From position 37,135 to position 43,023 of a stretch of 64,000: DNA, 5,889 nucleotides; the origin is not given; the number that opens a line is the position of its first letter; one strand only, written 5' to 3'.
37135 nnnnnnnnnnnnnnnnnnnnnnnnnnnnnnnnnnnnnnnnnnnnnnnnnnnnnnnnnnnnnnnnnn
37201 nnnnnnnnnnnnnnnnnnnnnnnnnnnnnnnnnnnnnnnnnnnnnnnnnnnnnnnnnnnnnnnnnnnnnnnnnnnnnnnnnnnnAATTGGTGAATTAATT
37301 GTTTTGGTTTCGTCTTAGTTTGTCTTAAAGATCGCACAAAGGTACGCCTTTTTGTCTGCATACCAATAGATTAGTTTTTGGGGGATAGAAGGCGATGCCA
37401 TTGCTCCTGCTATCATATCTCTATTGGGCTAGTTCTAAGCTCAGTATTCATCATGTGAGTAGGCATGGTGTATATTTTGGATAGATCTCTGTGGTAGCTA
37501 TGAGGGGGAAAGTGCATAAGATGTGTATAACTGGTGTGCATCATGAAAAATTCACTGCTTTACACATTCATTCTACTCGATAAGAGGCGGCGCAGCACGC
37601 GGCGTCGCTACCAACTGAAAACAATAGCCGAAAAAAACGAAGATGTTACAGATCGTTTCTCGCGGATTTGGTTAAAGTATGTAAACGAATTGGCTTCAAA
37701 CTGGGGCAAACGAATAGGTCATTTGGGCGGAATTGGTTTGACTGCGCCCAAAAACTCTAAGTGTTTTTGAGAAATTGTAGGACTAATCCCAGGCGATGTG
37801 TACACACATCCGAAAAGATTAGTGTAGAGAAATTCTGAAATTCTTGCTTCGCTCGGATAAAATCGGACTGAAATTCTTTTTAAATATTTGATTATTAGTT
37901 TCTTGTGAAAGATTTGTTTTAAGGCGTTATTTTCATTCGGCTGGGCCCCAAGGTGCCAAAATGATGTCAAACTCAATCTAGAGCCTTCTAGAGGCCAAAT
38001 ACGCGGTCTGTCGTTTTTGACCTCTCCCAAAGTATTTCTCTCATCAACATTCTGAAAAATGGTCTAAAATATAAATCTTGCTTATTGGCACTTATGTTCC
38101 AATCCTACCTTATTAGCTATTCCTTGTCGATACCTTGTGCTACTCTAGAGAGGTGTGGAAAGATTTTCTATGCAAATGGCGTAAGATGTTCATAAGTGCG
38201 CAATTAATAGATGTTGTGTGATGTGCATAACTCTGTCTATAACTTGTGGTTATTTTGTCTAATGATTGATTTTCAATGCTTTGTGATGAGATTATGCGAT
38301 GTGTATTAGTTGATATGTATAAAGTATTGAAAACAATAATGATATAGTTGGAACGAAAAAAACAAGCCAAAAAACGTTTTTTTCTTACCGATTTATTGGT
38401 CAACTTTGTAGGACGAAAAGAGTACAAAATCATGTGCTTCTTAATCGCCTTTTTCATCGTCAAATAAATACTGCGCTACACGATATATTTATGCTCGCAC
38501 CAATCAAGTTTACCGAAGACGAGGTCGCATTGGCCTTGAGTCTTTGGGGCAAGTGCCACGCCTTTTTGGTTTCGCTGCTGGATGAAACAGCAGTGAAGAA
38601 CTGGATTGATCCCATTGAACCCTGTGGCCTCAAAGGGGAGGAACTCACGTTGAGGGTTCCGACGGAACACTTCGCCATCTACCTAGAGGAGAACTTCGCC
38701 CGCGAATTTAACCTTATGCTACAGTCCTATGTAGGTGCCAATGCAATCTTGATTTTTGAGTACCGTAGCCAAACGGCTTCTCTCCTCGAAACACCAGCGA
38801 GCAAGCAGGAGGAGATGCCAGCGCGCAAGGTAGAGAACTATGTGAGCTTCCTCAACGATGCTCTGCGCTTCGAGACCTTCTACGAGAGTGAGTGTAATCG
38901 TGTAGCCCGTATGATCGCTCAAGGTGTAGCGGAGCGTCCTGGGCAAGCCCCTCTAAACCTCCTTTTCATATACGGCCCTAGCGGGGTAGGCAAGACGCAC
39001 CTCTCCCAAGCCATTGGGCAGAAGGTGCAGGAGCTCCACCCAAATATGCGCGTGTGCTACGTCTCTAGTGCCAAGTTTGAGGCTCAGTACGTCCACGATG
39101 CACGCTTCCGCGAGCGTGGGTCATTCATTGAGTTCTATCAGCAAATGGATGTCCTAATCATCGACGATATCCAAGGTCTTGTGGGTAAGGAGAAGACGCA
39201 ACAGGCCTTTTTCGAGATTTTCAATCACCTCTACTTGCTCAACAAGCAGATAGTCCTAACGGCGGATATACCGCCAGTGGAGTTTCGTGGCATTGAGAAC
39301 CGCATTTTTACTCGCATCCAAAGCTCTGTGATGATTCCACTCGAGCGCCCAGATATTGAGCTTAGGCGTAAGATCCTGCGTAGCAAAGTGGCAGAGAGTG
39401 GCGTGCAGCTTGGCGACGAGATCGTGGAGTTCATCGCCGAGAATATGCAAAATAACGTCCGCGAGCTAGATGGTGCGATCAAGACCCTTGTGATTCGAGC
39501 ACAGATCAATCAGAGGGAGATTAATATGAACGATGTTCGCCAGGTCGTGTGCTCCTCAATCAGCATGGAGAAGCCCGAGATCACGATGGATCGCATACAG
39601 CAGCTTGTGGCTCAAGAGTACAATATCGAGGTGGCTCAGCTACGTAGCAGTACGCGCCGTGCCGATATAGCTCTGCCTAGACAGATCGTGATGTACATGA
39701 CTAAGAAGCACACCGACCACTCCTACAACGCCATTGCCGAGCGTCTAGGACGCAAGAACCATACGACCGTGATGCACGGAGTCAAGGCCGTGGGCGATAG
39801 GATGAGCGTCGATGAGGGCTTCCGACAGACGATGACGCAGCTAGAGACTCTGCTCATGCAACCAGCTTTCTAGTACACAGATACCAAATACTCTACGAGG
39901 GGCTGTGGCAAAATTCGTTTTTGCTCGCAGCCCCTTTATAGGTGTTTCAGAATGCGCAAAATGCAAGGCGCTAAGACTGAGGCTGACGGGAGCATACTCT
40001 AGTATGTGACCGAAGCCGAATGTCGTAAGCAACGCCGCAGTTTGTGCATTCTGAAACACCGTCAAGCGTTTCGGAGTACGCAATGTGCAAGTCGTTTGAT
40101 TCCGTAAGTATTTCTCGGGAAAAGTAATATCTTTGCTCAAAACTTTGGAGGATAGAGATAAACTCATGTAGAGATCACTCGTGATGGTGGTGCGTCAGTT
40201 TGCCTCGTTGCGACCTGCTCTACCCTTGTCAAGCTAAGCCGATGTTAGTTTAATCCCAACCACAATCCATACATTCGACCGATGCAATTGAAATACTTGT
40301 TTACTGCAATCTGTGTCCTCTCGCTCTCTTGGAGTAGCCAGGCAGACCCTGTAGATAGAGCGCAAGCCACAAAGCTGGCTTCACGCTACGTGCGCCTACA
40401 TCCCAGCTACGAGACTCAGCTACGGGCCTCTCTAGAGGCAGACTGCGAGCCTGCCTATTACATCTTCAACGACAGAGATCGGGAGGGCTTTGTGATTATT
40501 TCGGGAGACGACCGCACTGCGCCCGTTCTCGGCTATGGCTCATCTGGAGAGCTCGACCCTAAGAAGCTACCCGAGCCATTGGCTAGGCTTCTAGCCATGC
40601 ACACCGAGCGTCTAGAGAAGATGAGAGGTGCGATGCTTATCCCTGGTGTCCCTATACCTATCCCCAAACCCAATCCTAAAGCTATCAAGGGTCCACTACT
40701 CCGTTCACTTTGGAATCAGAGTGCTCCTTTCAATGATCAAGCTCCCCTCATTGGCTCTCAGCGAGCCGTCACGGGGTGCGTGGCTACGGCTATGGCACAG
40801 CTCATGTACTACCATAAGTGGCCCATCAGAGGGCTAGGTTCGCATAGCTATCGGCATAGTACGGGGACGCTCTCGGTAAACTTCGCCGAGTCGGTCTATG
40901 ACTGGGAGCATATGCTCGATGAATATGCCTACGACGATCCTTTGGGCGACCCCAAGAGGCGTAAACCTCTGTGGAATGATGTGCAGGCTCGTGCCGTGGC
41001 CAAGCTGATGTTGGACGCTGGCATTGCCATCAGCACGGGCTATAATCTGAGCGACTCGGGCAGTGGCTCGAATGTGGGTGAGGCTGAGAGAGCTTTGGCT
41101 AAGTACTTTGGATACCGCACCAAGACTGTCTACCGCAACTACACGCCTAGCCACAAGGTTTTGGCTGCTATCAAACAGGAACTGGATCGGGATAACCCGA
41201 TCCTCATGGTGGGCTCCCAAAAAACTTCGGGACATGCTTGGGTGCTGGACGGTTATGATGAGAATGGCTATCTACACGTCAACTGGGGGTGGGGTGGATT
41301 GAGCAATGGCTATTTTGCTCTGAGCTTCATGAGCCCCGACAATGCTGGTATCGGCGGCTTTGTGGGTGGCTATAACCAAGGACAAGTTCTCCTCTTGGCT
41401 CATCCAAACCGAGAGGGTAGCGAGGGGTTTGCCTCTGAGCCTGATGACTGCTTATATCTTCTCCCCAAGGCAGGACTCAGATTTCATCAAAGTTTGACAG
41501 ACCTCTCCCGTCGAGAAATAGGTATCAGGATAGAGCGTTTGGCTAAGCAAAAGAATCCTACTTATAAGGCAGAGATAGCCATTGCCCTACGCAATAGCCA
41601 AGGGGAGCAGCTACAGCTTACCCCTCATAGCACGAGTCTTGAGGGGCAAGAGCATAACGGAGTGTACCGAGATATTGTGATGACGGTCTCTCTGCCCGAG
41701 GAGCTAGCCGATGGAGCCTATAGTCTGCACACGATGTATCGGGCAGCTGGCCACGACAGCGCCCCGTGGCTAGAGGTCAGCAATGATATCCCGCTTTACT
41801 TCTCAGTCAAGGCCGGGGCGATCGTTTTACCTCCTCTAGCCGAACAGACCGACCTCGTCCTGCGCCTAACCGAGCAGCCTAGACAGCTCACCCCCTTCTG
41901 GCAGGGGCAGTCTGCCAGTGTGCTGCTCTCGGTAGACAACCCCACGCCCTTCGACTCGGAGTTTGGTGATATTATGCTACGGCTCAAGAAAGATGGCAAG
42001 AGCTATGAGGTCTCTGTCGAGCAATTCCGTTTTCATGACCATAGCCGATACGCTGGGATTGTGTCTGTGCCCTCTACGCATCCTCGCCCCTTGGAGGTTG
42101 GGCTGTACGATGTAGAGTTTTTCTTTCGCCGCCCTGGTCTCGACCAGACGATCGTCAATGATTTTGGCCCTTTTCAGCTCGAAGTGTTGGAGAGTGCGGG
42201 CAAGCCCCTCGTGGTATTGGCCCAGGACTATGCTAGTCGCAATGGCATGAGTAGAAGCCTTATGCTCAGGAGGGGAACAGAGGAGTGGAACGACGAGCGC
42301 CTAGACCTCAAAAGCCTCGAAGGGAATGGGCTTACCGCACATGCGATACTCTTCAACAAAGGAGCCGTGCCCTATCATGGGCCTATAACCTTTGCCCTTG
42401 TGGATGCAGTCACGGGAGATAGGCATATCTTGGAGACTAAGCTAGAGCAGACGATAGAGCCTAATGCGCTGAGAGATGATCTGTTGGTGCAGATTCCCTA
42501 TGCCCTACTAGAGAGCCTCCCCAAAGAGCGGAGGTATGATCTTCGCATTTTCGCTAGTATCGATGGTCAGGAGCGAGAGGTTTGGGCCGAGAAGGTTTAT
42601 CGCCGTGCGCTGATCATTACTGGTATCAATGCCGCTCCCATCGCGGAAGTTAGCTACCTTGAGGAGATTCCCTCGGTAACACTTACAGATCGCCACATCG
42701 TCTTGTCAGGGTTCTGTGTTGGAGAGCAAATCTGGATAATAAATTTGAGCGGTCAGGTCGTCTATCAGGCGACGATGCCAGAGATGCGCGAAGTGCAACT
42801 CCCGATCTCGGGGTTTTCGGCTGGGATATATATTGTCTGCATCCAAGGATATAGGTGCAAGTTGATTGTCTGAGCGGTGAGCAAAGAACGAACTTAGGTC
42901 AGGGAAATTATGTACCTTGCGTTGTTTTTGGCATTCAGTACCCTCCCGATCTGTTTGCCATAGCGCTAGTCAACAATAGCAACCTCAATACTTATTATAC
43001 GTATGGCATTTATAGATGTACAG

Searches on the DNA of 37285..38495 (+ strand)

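Call 53: search_dna_similar(query=window:37600-38100:+, collection=plasmids, mode=distant, max_evalue=0.01)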
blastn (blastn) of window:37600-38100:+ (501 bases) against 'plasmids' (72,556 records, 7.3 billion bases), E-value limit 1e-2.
No match.

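Call 54: search_dna_similar(query=window:37600-38100:+, collection=phages, mode=distant, max_evalue=0.01)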
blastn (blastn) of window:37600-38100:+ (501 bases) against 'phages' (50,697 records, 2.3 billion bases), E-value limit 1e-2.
Records with a match: 2; places in all: 2; records where one place covers at least 80% of the query: 0.
Best place of each record, by identity: 80-90% 2.
By first word of the organism name: Staphylococcus 2.
By host as written in the record: Staphylococcus aureus 2.
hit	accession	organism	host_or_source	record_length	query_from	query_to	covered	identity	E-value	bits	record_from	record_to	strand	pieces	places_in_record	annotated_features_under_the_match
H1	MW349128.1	Staphylococcus phage Machias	Staphylococcus aureus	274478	272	322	10%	82.4%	3e-3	49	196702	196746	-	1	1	hypothetical protein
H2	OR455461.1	Staphylococcus phage AH12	Staphylococcus aureus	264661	272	322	10%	82.4%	3e-3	49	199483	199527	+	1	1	hypothetical protein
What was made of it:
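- Tried and rejected: Distant blastn against plasmids and phages gave nothing real (calls 53, 54).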

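Call 64: search_rna_families(source=window, start=37285, end=38495, threshold=evalue, max_evalue=10)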
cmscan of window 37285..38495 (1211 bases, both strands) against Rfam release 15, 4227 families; matches with E-value up to 10: 2.
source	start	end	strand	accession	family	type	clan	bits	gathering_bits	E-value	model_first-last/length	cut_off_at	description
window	38325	38467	-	RF03532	SQ2397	Cis-reg;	-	16.7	100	3.9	1-243/243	no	Cis-regulator of HTH transcription factor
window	38279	38331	+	RF01150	sR11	Gene; snRNA; snoRNA; CD-box;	-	14.8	39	7.2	1-57/57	no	Small nucleolar RNA sR11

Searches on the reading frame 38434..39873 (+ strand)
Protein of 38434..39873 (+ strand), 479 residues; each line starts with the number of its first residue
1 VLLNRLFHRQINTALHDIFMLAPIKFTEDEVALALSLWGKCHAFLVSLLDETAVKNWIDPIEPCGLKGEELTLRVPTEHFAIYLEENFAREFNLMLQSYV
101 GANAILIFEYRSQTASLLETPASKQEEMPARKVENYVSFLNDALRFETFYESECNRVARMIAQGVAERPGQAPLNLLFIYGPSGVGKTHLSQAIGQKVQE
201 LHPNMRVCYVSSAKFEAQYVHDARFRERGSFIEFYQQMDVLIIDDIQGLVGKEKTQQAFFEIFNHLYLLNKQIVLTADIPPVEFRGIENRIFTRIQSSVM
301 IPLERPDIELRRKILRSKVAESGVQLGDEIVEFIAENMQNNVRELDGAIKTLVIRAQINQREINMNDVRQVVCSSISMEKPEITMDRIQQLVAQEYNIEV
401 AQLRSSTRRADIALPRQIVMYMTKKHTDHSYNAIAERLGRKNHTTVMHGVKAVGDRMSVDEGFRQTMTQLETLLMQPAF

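Call 21: search_protein_families(library=pfam, proteins=[window:38434-39873:+])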
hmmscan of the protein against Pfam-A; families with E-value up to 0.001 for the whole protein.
window:38434-39873:+ (479 aa): 10 families
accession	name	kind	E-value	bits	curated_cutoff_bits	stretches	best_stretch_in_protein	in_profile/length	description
PF00308.24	Bac_DnaA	-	1.4e-46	159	23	1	140-300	1-160/162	Bacterial DnaA ATPAse domain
PF08299.17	Bac_DnaA_C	-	9.8e-25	86.8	31.5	1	386-453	2-69/69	Bacterial dnaA protein helix-turn-helix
PF01695.23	IstB_IS21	-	7.4e-09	35.9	24.1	1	175-280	94-195/238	IstB-like ATP binding protein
PF00004.35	AAA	-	1.8e-08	35.3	21.2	1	178-258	2-87/131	ATPase family associated with various cellular activities (AAA)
PF11638.13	DnaA_N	-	3e-07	30.5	24.6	1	36-97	2-64/65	DnaA N-terminal domain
PF13401.12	AAA_22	-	5.6e-05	23.9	27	0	176-211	7-33/130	AAA domain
PF00910.28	RNA_helicase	-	9.7e-05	23.3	21.5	1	178-264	2-72/105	RNA helicase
PF13173.12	AAA_14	-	0.00011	22.6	27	1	176-261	4-86/129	AAA domain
PF01637.24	ATPase_2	-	0.00011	22.5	33.2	1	173-278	19-117/225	ATPase domain predominantly from Archaea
PF13191.12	AAA_16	-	0.00033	21.6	32.6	0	171-216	22-61/167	AAA ATPase domain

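Call 26: find_homologous_proteins(query=window:38434-39873:+, max_evalue=1e-100)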
Query window:38434-39873:+ (479 aa): 189 proteins with E <= 1e-100 among 8000 candidates; the best 120 are listed.
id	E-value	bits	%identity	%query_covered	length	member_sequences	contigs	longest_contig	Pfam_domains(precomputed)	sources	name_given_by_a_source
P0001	0.0e+0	1024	96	100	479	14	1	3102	PF11638.14,PF01695.24,PF00308.25,PF08299.18,PF00004.36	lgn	-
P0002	5.6e-255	864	84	96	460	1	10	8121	PF11638.14,PF01695.24,PF00308.25,PF08299.18,PF00004.36,PF01637.25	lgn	-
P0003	3.7e-201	687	67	94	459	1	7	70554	PF13173.13,PF11638.14,PF01695.24,PF00308.25,PF08299.18,PF00004.36,PF13191.13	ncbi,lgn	-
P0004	6.8e-198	676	66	95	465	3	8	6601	PF11638.14,PF01695.24,PF00308.25,PF08299.18,PF00910.29,PF00004.36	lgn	-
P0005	2.5e-197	674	66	94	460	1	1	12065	PF13173.13,PF11638.14,PF22688.3,PF01695.24,PF00308.25,PF08299.18,PF00004.36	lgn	-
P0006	1.9e-194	665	65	95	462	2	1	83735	PF13173.13,PF11638.14,PF01695.24,PF00308.25,PF08299.18,PF00910.29,PF00004.36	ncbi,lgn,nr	ncbi:MAG: chromosomal replication initiator protein DnaA [Porphyromonadaceae bacterium]|nr:chromosom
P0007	4.3e-194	663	65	95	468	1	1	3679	PF13173.13,PF11638.14,PF01695.24,PF00308.25,PF08299.18,PF00910.29,PF00004.36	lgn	-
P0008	1.4e-190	652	64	95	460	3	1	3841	PF13173.13,PF11638.14,PF01695.24,PF00308.25,PF08299.18,PF00004.36,PF01637.25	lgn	-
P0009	2.4e-185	635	62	94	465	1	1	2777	PF11638.14,PF01695.24,PF00308.25,PF08299.18,PF00910.29,PF00004.36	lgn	-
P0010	7.5e-185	633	64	93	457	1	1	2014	PF13173.13,PF11638.14,PF22688.3,PF01695.24,PF00308.25,PF08299.18,PF00004.36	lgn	-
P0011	7.4e-181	620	60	94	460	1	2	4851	PF13173.13,PF11638.14,PF01695.24,PF00308.25,PF08299.18,PF00004.36,PF01637.25,PF13191.13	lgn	-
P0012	1.5e-179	615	61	94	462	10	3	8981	PF13173.13,PF11638.14,PF01695.24,PF00308.25,PF08299.18,PF00004.36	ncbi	-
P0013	7.2e-178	610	59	94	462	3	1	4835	PF13173.13,PF11638.14,PF01695.24,PF00308.25,PF08299.18,PF00004.36,PF13401.13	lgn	-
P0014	9.6e-178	609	65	92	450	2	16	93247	PF11638.14,PF27228.1,PF01695.24,PF00308.25,PF24883.3,PF08299.18,PF00910.29,PF00004.36,PF13401.13,PF13191.13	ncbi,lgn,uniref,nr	ncbi:chromosomal replication initiator protein DnaA [Porphyromonas sp. COT-239 OH1446]|uniref:chromo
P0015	2.8e-176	605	63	91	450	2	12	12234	PF11638.14,PF01695.24,PF00308.25,PF08299.18,PF00004.36,PF13401.13,PF13191.13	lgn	-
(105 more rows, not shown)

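Call 27: find_encoding_contigs(protein=P0002, flank=10000, max_places=4)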
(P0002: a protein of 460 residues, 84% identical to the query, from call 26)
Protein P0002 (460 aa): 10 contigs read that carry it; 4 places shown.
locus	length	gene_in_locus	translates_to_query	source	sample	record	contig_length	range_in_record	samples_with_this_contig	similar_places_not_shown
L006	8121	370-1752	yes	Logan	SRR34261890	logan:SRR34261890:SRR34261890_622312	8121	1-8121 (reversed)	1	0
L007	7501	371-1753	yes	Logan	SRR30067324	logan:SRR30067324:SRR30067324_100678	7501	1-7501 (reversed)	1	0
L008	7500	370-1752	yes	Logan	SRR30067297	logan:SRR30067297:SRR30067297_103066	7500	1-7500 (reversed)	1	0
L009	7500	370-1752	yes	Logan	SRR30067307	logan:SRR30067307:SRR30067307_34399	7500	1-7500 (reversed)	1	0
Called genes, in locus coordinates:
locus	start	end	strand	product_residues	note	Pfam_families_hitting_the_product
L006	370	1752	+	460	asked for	PF11638:DnaA_N, PF00308:Bac_DnaA, PF01637:ATPase_2 (faint), PF00004:AAA, PF01695:IstB_IS21, PF08299:Bac_DnaA_C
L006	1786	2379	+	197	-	PF25087:GMPPB_C (faint), PF00132:Hexapep (weak), PF25084:LbH_EIF2B (faint), PF00132:Hexapep, PF14602:Hexapep_2 (weak)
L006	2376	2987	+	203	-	PF01205:Impact_N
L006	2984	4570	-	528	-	PF00733:Asn_synthase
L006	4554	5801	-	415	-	PF13440:Polysacc_synt_3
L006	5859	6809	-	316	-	PF00535:Glycos_transf_2, PF10111:Glyco_tranf_2_2 (weak), PF13641:Glyco_tranf_2_3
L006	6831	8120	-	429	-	?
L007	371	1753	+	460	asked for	PF11638:DnaA_N, PF00308:Bac_DnaA, PF01637:ATPase_2 (faint), PF00004:AAA, PF01695:IstB_IS21, PF08299:Bac_DnaA_C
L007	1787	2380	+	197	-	PF25087:GMPPB_C (faint), PF00132:Hexapep (weak), PF25084:LbH_EIF2B (faint), PF00132:Hexapep, PF14602:Hexapep_2 (weak)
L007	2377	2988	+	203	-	PF01205:Impact_N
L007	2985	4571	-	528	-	PF00733:Asn_synthase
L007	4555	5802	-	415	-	PF13440:Polysacc_synt_3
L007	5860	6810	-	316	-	PF00535:Glycos_transf_2, PF10111:Glyco_tranf_2_2 (weak), PF13641:Glyco_tranf_2_3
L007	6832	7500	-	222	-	?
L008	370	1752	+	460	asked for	PF11638:DnaA_N, PF00308:Bac_DnaA, PF01637:ATPase_2 (faint), PF00004:AAA, PF01695:IstB_IS21, PF08299:Bac_DnaA_C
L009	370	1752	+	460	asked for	PF11638:DnaA_N, PF00308:Bac_DnaA, PF01637:ATPase_2 (faint), PF00004:AAA, PF01695:IstB_IS21, PF08299:Bac_DnaA_C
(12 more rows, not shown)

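Call 28: find_encoding_contigs(protein=P0003, flank=10000, max_places=2)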
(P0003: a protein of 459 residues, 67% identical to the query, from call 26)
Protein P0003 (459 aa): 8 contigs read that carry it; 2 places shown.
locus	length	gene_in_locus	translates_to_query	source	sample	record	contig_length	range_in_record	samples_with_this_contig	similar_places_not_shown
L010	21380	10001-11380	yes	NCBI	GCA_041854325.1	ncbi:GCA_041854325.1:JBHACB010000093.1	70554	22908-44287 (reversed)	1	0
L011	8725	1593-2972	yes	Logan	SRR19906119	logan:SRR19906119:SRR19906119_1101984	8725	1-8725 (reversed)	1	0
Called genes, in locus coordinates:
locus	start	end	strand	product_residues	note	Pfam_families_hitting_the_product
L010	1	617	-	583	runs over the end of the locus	PF03993:DUF349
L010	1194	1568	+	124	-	PF02152:FolB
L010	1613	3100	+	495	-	PF16656:Pur_ac_phosph_N (weak), PF00149:Metallophos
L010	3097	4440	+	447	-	PF13387:Lnb_N, PF25221:5TMH_Lnb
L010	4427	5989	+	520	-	PF01663:Phosphodiest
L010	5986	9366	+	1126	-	PF07517:SecA_DEAD, PF01043:SecA_PP_bind, PF21090:P-loop_SecA, PF07516:SecA_SW, PF02810:SEC-C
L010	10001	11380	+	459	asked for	PF11638:DnaA_N (weak), PF00308:Bac_DnaA, PF01695:IstB_IS21, PF13173:AAA_14 (weak), PF13191:AAA_16 (faint), PF00004:AAA, PF08299:Bac_DnaA_C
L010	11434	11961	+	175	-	PF00132:Hexapep (weak), PF25087:GMPPB_C (faint), PF14602:Hexapep_2 (weak)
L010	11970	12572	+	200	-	PF01205:Impact_N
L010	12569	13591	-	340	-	PF01408:GFO_IDH_MocA, PF02894:GFO_IDH_MocA_C, PF22725:GFO_IDH_MocA_C3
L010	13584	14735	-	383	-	PF01041:DegT_DnrJ_EryC1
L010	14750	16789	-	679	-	PF00133:tRNA-synt_1, PF09334:tRNA-synt_1g, PF08264:Anticodon_1 (weak), PF19303:Anticodon_3, PF01588:tRNA_bind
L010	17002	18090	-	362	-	-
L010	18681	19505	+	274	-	PF06738:ThrE, PF12821:ThrE_2 (weak)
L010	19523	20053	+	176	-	PF12821:ThrE_2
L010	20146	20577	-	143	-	PF00581:Rhodanese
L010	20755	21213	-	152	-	PF00137:ATP-synt_C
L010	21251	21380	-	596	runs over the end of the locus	PF01496:V_ATPase_I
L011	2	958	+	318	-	?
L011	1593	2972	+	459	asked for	PF11638:DnaA_N (weak), PF00308:Bac_DnaA, PF01695:IstB_IS21, PF13173:AAA_14 (weak), PF13191:AAA_16 (faint), PF00004:AAA, PF08299:Bac_DnaA_C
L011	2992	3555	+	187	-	PF25087:GMPPB_C (faint), PF00132:Hexapep (weak), PF14602:Hexapep_2 (weak)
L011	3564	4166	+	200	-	PF01205:Impact_N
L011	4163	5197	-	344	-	PF01408:GFO_IDH_MocA, PF22725:GFO_IDH_MocA_C3, PF02894:GFO_IDH_MocA_C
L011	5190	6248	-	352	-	PF01757:Acyl_transf_3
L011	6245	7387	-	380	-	PF01041:DegT_DnrJ_EryC1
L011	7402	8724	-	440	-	?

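Call 45: find_encoding_contigs(protein=P0001, flank=10000, max_places=6)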
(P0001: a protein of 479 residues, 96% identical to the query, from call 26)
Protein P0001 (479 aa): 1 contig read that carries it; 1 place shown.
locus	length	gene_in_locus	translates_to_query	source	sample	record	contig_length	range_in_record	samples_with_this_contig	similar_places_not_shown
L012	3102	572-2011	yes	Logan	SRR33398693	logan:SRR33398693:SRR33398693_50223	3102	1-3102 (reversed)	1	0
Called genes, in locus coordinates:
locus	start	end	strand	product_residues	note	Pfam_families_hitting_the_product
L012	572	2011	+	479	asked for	PF11638:DnaA_N, PF00308:Bac_DnaA, PF00004:AAA, PF01695:IstB_IS21, PF08299:Bac_DnaA_C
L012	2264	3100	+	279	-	?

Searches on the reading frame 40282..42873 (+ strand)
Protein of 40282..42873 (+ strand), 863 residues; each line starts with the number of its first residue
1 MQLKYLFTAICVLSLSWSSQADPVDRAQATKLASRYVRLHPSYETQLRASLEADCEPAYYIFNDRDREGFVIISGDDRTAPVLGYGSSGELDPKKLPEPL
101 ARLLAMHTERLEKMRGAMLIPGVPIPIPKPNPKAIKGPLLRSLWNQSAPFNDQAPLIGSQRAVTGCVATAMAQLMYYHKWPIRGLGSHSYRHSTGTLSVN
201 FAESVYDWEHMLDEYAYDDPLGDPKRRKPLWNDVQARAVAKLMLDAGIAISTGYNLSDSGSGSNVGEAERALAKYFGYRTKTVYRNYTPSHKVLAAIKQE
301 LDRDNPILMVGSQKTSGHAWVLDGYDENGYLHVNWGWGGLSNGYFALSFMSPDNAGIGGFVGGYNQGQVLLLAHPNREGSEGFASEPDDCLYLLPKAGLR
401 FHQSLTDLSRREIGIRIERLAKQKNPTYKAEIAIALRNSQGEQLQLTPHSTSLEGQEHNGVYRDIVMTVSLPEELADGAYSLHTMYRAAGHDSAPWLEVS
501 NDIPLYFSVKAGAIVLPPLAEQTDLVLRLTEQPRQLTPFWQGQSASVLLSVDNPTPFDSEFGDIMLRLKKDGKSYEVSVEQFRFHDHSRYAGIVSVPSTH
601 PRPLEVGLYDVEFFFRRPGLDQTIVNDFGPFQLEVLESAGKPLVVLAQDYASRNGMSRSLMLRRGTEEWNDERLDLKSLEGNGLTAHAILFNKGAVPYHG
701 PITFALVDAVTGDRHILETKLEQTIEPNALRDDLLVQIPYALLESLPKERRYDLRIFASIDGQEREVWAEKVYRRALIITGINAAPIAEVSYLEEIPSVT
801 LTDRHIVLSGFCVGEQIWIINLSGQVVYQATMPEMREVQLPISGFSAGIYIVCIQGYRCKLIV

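Call 51: search_protein_families(library=pfam, proteins=[window:40282-42873:+], max_evalue=0.00001)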
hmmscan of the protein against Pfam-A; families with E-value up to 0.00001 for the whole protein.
window:40282-42873:+ (863 aa): 3 families
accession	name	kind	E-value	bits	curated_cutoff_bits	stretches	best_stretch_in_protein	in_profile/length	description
PF01640.23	Peptidase_C10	-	2.9e-61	207.5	26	1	144-345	1-194/194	Peptidase C10 family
PF13734.11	Inhibitor_I69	-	6.8e-20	71.8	25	1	21-108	1-95/98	Spi protease inhibitor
PF13529.12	Peptidase_C39_2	-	8.6e-06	26.8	24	0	280-334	75-140/143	Peptidase_C39 like family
